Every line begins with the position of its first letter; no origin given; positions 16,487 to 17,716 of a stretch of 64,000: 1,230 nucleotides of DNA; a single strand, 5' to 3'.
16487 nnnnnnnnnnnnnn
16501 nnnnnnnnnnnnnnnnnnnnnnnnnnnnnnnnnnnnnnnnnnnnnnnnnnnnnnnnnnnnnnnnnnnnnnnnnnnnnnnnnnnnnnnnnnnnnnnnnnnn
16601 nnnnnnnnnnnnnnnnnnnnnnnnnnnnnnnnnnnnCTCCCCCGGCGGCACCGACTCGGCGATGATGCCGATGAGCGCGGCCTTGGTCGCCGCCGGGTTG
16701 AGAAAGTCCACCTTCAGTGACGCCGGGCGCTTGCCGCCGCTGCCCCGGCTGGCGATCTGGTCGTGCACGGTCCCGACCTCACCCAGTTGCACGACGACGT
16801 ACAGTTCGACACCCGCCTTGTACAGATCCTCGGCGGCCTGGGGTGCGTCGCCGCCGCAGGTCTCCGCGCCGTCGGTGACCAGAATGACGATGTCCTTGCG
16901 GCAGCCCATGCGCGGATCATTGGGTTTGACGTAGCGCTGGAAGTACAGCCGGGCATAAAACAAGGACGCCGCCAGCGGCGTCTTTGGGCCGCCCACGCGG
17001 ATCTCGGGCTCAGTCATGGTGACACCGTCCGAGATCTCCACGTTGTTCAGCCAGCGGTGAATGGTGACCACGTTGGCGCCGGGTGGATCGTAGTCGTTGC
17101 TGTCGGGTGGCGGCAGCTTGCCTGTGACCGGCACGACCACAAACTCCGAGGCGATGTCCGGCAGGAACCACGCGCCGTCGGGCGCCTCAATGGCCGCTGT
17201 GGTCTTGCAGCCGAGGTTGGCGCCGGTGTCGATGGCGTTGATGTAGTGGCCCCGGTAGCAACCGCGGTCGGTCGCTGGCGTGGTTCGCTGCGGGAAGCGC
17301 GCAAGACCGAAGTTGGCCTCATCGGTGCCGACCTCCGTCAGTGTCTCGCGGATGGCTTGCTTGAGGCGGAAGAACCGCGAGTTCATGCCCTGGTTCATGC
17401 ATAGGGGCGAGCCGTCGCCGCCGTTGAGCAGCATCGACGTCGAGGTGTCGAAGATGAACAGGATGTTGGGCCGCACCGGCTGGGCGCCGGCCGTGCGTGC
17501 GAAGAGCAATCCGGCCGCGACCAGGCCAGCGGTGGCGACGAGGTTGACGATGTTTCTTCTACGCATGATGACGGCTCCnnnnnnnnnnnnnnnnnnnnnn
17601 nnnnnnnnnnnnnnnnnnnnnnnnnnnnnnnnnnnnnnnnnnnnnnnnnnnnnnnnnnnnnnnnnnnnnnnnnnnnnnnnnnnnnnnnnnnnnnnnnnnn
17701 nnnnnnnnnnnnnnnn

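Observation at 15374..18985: Co-transcribed FGE-sulfatase (FGS) domain lipoprotein and vWA–MYXO-CTERM protein, both decorated with '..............' Cys repeats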

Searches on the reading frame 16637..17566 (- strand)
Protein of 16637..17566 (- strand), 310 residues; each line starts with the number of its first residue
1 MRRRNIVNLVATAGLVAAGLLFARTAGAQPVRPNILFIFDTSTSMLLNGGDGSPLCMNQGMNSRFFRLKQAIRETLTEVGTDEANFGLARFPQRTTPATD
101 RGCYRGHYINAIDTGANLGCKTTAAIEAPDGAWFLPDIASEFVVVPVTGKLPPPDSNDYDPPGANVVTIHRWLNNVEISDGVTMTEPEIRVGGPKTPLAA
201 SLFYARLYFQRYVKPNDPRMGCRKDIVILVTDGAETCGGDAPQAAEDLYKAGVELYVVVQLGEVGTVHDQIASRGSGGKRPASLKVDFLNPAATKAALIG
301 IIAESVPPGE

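Call 5: search_protein_families(library=ncbifam, proteins=[window:16637-17566:-], max_evalue=10)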
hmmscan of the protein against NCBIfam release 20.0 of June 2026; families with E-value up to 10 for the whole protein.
seq(310 aa): 2 families
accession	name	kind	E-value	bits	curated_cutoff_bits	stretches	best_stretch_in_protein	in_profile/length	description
NF033757.1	gliding_CglB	equivalog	3.6e-06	26.2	200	2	186-244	163-209/402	adventurous gliding motility lipoprotein CglB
TIGR02442.1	Cob-chelat-sub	hypoth_equivalog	0.22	9.9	779.45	1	190-254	543-609/641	putative cobaltochelatase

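Call 22: find_related_loci(query=A1, collection=genome_contigs, flank=6000)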
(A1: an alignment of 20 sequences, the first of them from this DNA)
Query A1 (282 aa) in genome_contigs; peptide patterns used: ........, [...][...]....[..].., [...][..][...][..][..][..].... (x = any residue, [..] = any of these).
600 stretches matched a pattern (row limit reached: there are more); 77 encode a relative of the query (tblastn E <= 1e-3); 77 distinct loci.
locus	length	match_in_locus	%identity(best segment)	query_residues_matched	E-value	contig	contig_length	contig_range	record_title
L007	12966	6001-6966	41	1-282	4e-63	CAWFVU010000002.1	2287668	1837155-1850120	MAG: uncultured proteobacterium isolate MFD04967.bin.2.10 genome assembly, contig: contig_1530, whole genome shotgun seq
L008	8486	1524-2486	39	1-282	2e-60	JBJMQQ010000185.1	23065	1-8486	MAG: Polyangia bacterium isolate H2_16_all_fractions_metab_conc_60_70_13 k255_6076356, whole genome shotgun sequence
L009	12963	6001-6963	39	3-282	8e-60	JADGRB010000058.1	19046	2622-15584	MAG: Proteobacteria bacterium isolate Chersky.8_6 contig-100_158, whole genome shotgun sequence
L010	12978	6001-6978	41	1-282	3e-57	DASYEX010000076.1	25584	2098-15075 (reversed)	MAG TPA_asm: Polyangia bacterium isolate SMAG_U4998 k141_4814133, whole genome shotgun sequence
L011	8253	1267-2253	39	1-282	1e-57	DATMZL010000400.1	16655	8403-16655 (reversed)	MAG TPA_asm: Polyangia bacterium isolate SMAG_U13173 k141_434265, whole genome shotgun sequence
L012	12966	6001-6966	40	1-282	2e-57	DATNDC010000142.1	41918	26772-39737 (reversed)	MAG TPA_asm: Polyangia bacterium isolate SMAG_U11232 k141_105596, whole genome shotgun sequence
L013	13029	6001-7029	39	1-282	7e-56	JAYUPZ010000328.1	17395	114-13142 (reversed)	MAG: Myxococcales bacterium isolate GL111_DN_concoct_63 GL111_DN_concoct_63_327, whole genome shotgun sequence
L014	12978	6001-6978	39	1-282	3e-55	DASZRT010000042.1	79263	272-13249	MAG TPA_asm: Polyangia bacterium isolate SMAG_U6031 k141_592380, whole genome shotgun sequence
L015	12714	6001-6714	43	1-209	1e-54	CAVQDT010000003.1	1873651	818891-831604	MAG: uncultured proteobacterium isolate MFD02134.bin.2.171 genome assembly, contig: contig_14144, whole genome shotgun s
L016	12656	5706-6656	39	1-282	2e-54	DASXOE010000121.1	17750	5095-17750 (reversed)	MAG TPA_asm: Polyangia bacterium isolate SMAG_U5372 k141_3991690, whole genome shotgun sequence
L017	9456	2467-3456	36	1-282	3e-54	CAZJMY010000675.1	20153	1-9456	MAG TPA_asm: uncultured Myxococcales bacterium isolate binchicken_co84_298 genome assembly, contig: k141_296020, whole g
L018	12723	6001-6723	43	1-209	1e-53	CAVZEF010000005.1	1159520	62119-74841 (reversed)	MAG: uncultured proteobacterium isolate MFD05841.bin.2.175 genome assembly, contig: contig_50296, whole genome shotgun s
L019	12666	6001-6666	46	3-209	1e-52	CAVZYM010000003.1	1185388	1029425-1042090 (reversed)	MAG: uncultured proteobacterium isolate MFD01916.bin.2.64 genome assembly, contig: contig_3087, whole genome shotgun seq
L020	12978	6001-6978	38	1-282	9e-52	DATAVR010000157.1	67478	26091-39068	MAG TPA_asm: Polyangia bacterium isolate SMAG_U5604 k141_1071539, whole genome shotgun sequence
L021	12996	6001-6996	38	1-282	6e-48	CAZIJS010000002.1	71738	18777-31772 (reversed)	MAG TPA_asm: uncultured Myxococcales bacterium isolate SRP163575_co1_106 genome assembly, contig: NODE_535_length_71738_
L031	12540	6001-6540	31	1-212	5e-16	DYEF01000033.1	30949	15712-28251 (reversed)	MAG TPA_asm: Bdellovibrio sp. isolate Tomsk_43_40 Tomsk_k141_29210, whole genome shotgun sequence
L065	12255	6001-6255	39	137-212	1e-7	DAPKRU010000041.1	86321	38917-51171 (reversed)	MAG TPA_asm: Polyangiaceae bacterium LLY-WYZ-15_(1-7) isolate LLY-WYZ-15_3 k141_968200, whole genome shotgun sequence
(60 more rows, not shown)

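Call 48: predict_structure(alignment_id=A1)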
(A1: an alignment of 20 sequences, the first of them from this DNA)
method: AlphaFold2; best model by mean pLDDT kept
length: 282 residues; sequences in the alignment: 20
mean_pLDDT: 82.9   pTM: 0.88
mean pLDDT of the five models: 82.9, 81.5, 80.6, 77.7, 74.5
residues with pLDDT >= 90: 118; 70-90: 113; 50-70: 44; < 50: 7
segments of 3 or more residues with pLDDT < 50: 86-90
pLDDT, mean of each block of 10 residues (from residue 1): 88 82 69 85 92 87 78 65 55 62 55 83 86 90 86 79 83 90 90 93 86 94 97 85 97 94 93 85 50
secondary structure, 60 per line:
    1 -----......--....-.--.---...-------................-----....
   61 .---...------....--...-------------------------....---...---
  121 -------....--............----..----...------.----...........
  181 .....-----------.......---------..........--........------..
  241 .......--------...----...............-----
elements in order: E6-11 H36-51 E57-61 E65-67 H74-77 E80-82 H108-111 E115-117 H128-131 H134-145 E156-158 H170-185 E197-203 H213-222 E225-232 H239-247 E256-258 H263-277

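Call 50: fold_search(model_id=the predicted structure, library=pdb)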
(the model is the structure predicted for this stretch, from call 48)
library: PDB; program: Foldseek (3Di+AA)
matches with E <= 10: 1096; with E <= 0.001: 198
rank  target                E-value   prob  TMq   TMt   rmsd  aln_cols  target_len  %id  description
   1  4cnb_A                2.4e-07  1.00  0.49  0.37   7.2       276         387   14  Structure of proximal thread matrix protein 1 (PTMP1) from the mussel byssus - Crystal form 2 (released 2014-03-12)
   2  4cn9_A                3.1e-07  1.00  0.46  0.34   7.6       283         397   13  structure of proximal thread matrix protein 1 (PTMP1) from the mussel byssus with zinc occupied MIDAS motif (released 2014-03-12)
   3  5hgj_B                6.9e-07  1.00  0.48  0.67   6.5       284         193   12  Structure of integrin alpha1beta1 and alpha2beta1 I-domains explain differential calcium-mediated ligand recognition (released 2017-04-12)
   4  4wfq                  7.3e-07  1.00  0.51  0.71   4.6       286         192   14  Crystal structure of TFIIH subunit (released 2015-02-18)
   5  6snk_A                7.8e-07  1.00  0.51  0.74   6.5       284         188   10  Crystal structure of the Collagen VI alpha3 N2 domain (released 2020-07-29)
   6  1qc5_B                7.8e-07  1.00  0.47  0.66   6.3       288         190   11  I Domain from Integrin Alpha1-Beta1 (released 2000-05-17)
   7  5hgj_A                1.1e-06  1.00  0.45  0.63   7.6       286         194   12  Structure of integrin alpha1beta1 and alpha2beta1 I-domains explain differential calcium-mediated ligand recognition (released 2017-04-12)
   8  4cn9_B                1.3e-06  1.00  0.45  0.34   8.5       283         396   13  structure of proximal thread matrix protein 1 (PTMP1) from the mussel byssus with zinc occupied MIDAS motif (released 2014-03-12)
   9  4cn8                  1.6e-06  1.00  0.50  0.37   4.4       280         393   14  Structure of proximal thread matrix protein 1 (PTMP1) from the mussel byssus (released 2014-03-12)
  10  1n9z                  1.6e-06  1.00  0.43  0.62   7.5       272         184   11  INTEGRIN ALPHA M I DOMAIN MUTANT (released 2003-05-20)
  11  7o4l_6                1.7e-06  1.00  0.49  0.38   6.1       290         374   14  Yeast TFIIH in the expanded state within the pre-initiation complex (released 2021-06-16)
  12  4cnb_B                1.8e-06  1.00  0.47  0.35   7.1       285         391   14  Structure of proximal thread matrix protein 1 (PTMP1) from the mussel byssus - Crystal form 2 (released 2014-03-12)
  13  8ce6                  2.3e-06  1.00  0.49  0.68   7.0       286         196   12  Crystal structure of human Cd11b I domain in P212121 space group (released 2023-03-22)
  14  3qa3_G                2.3e-06  1.00  0.46  0.65   7.0       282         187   12  Crystal Structure of A-domain in complex with antibody (released 2011-11-30)
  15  1mf7                  2.3e-06  1.00  0.44  0.62   7.8       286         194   13  INTEGRIN ALPHA M I DOMAIN (released 2003-05-20)
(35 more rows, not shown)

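Call 51: search_protein_families(library=pfam, alignment_id=A1, max_evalue=0.01)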
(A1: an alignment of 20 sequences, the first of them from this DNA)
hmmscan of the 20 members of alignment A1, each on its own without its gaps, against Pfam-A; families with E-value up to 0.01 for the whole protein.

A. member 1, seq(282 aa): 1 family
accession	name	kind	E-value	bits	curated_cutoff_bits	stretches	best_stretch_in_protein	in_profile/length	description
PF00092.34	VWA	-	0.00017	22.3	23.8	0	195-232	103-139/174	von Willebrand factor type A domain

B. families by the number of members that match (of 20 scanned): 3 families
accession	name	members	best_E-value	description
PF00092.34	VWA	6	7.2e-05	von Willebrand factor type A domain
PF13519.12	VWA_2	4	0.001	von Willebrand factor type A domain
PF03853.21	YjeF_N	1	0.0077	YjeF-related protein N-terminus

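Call 56: search_protein_families(library=pfam, proteins=[L031:98-640:+, L031:694-2457:+, L031:2409-3971:+, L031:3959-4432:+, L031:4429-4902:+, L031:4899-5744:+, L031:5914-8091:+, L031:8103-9089:+, L031:9086-10420:+, L031:10305-11780:+], max_evalue=0.01)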
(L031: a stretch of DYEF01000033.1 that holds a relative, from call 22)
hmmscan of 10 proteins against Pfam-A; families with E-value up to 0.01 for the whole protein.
L031:98-640:+ (180 aa): 1 family
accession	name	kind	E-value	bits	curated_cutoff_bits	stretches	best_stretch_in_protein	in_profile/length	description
PF14748.11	P5CR_dimer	-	5.2e-06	27.1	25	1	84-150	1-67/105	Pyrroline-5-carboxylate reductase dimerisation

L031:694-2457:+ (587 aa): 1 family
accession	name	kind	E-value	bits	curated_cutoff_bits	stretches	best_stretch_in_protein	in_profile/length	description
PF03781.23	FGE-sulfatase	-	5.1e-20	72.7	23.3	2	120-244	91-194/255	Sulfatase-modifying factor enzyme 1-like domain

L031:2409-3971:+ (520 aa): 1 family
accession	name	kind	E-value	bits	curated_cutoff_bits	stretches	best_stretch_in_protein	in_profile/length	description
PF10082.15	BBP2_2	-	0.0013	18.2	23.7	0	414-465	322-373/378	Putative beta-barrel porin 2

L031:3959-4432:+ (157 aa): 1 family
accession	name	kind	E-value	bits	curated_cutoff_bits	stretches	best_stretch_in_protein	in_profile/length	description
PF00581.25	Rhodanese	-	2.3e-10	41.3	22.2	1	71-154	13-98/102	Rhodanese-like domain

L031:4429-4902:+ (157 aa): 2 families
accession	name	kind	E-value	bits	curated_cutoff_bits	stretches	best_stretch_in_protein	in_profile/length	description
PF07291.16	MauE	-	1.3e-28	100.3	27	1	10-140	2-127/128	Methylamine utilisation protein MauE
PF07681.17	DoxX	-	1.6e-09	38.7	23.6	1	14-92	3-80/85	DoxX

L031:4899-5744:+ (281 aa): 3 families
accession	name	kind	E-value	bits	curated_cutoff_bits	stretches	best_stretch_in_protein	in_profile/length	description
PF13462.12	Thioredoxin_4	-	5.7e-24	85.6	23.2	1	110-268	5-163/165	Thioredoxin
PF01323.26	DSBA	-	8.6e-10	39.2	25.6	1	180-268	104-190/191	DSBA-like thioredoxin domain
PF13192.12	Thioredoxin_3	-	0.0031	17.9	24.8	0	217-255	20-60/76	Thioredoxin domain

L031:5914-8091:+ (725 aa): 2 families
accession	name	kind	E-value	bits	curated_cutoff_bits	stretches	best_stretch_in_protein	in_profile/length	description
PF11617.13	Cu-binding_MopE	-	4e-16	59.4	27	3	430-449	11-30/30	Putative metal-binding motif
PF00092.34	VWA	-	7.1e-06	26.8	23.8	1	163-271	77-169/174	von Willebrand factor type A domain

L031:8103-9089:+ (328 aa): 1 family
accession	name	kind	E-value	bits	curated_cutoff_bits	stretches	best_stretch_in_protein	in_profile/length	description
PF03706.18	LPG_synthase_TM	-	2.3e-09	37.6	33.4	1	21-297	2-293/302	Lysylphosphatidylglycerol synthase TM region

L031:9086-10420:+ (444 aa): 2 families
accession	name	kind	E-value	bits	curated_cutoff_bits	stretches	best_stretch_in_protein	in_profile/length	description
PF11975.13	Glyco_hydro_4C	-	1e-24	88.1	24.1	1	191-420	2-211/211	Family 4 glycosyl hydrolase C-terminal domain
PF02056.22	Glyco_hydro_4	-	6.4e-24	84.9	23.2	1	3-168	2-170/183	Family 4 glycosyl hydrolase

L031:10305-11780:+ (491 aa): 1 family
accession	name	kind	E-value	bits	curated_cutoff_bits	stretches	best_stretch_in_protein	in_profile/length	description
PF03417.21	AAT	-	3.8e-12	46.8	23.2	1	243-459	25-221/225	Acyl-coenzyme A:6-aminopenicillanic acid acyl-transferase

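Call 58: find_homologous_proteins(query=L065:5242-10629:+, max_evalue=1e-20)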
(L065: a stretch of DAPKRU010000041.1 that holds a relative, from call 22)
Query L065:5242-10629:+ (1796 aa): 772 proteins with E <= 1e-20 among 8000 candidates; the best 120 are listed.
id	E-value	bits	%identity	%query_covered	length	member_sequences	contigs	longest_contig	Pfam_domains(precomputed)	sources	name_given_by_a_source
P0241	0.0e+0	2889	72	99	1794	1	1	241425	PF11617.14,PF03781.23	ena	-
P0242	0.0e+0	2848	71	99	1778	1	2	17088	PF11617.14,PF03781.23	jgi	-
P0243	0.0e+0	2825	71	99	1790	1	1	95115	PF11617.14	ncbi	-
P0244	0.0e+0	2768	70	99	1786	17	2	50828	PF11617.14,PF03781.23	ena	-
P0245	0.0e+0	2743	70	98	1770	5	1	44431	PF11617.14,PF03781.23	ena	-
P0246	0.0e+0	2700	69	98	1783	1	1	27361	PF11617.14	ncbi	-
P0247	0.0e+0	2644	49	65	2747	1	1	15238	PF11617.14,PF03781.23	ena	-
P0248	0.0e+0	2578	49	65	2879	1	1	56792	PF11617.14,PF03781.23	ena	-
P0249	0.0e+0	2553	45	66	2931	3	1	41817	PF11617.14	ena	-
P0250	0.0e+0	2485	67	95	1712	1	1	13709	PF11617.14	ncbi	-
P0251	0.0e+0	2467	100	60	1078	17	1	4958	PF11617.14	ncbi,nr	ncbi:MAG TPA: MopE-related protein, partial [Polyangiaceae bacterium LLY-WYZ-15_(1-7)]|nr:MopE-relat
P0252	0.0e+0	2449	65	97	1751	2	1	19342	PF11617.14,PF03781.23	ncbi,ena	-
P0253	0.0e+0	2419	47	65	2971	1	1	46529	PF11617.14,PF03781.23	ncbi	ncbi:MAG: MopE-related protein [Sandaracinaceae bacterium]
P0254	0.0e+0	2409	49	65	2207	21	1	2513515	PF11617.14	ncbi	ncbi:MAG: hypothetical protein SangKO_033680 [Sandaracinaceae bacterium]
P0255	0.0e+0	2384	48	65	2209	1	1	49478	PF11617.14,PF03781.23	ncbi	-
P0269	0.0e+0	2223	46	65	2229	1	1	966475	PF11617.14,PF03781.23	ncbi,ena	-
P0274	0.0e+0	2191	48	65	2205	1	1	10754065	PF11617.14,PF03781.23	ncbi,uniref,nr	ncbi:vWA domain-containing protein [Sandaracinus amylolyticus]|uniref:vWA domain-containing protein 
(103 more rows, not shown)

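Call 63: search_protein_families(library=ncbifam, proteins=[P0274], max_evalue=10)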
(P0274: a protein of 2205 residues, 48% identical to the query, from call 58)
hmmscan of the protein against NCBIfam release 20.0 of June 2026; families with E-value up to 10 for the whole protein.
P0274 (2205 aa): 2 families
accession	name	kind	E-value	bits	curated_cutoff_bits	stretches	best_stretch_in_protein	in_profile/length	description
TIGR03525.2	GldK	equivalog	0.39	10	350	1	2067-2162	253-339/408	T9SS ring complex lipoprotein PorK/GldK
TIGR03501.1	GlyGly_CTERM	domain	2.4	9.1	15.5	1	1256-1275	1-20/22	GlyGly-CTERM sorting domain-containing protein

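Call 69: search_protein_representatives(alignment_id=A1)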
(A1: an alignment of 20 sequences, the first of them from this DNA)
Query: 20 sequences, 306 profile positions. Proteins with E-value up to 0.001 (for the whole library): 980; up to 1e-10: 291; up to 1e-30: 25. The best 150 are listed.
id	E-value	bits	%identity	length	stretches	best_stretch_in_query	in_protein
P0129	1.4e-126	438.4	-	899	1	1-306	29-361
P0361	1.2e-117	409.1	-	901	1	1-306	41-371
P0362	4.0e-115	400.8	-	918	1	1-306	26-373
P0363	1.3e-110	386.0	-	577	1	1-306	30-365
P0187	1.6e-108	379.2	-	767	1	1-306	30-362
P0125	1.3e-105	369.6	-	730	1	1-306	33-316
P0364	2.3e-94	332.7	-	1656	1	3-306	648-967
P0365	7.6e-87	308.0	-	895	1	1-306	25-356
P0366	5.8e-86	305.1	-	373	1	3-298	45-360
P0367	1.6e-80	287.2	-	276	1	43-303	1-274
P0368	2.1e-80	286.8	-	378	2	1-196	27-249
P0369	8.5e-55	202.7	-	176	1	89-242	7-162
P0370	7.6e-54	199.6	-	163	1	163-306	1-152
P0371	1.1e-52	195.7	-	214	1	124-303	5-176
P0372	2.7e-51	191.2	-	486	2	1-223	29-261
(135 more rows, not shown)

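Call 70: find_encoding_contigs(protein=P0274, flank=8000, max_places=2)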
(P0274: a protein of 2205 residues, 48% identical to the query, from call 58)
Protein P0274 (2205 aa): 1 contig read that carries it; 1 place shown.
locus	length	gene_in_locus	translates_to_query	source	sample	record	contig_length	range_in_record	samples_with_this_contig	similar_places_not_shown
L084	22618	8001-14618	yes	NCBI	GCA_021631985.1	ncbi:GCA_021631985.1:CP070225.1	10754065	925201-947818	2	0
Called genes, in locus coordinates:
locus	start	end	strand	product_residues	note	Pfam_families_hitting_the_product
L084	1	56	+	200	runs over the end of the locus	PF00076:RRM_1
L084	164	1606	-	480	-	PF00498:FHA, PF16697:Yop-YscD_cpl, PF00158:Sigma54_activat, PF14532:Sigma54_activ_2, PF07728:AAA_5, PF25601:AAA_lid_14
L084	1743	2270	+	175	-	-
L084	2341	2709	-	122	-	PF04342:DMT_6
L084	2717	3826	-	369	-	-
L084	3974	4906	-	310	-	-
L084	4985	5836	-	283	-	PF04893:Yip1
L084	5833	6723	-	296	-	PF12146:Hydrolase_4, PF00561:Abhydrolase_1, PF12697:Abhydrolase_6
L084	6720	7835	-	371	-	PF01266:DAO, PF07992:Pyr_redox_2 (faint)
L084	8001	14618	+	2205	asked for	PF11617:Cu-binding_MopE (faint), PF03781:FGE-sulfatase (weak)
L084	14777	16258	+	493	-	-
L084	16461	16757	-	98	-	-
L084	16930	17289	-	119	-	-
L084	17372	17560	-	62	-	-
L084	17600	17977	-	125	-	-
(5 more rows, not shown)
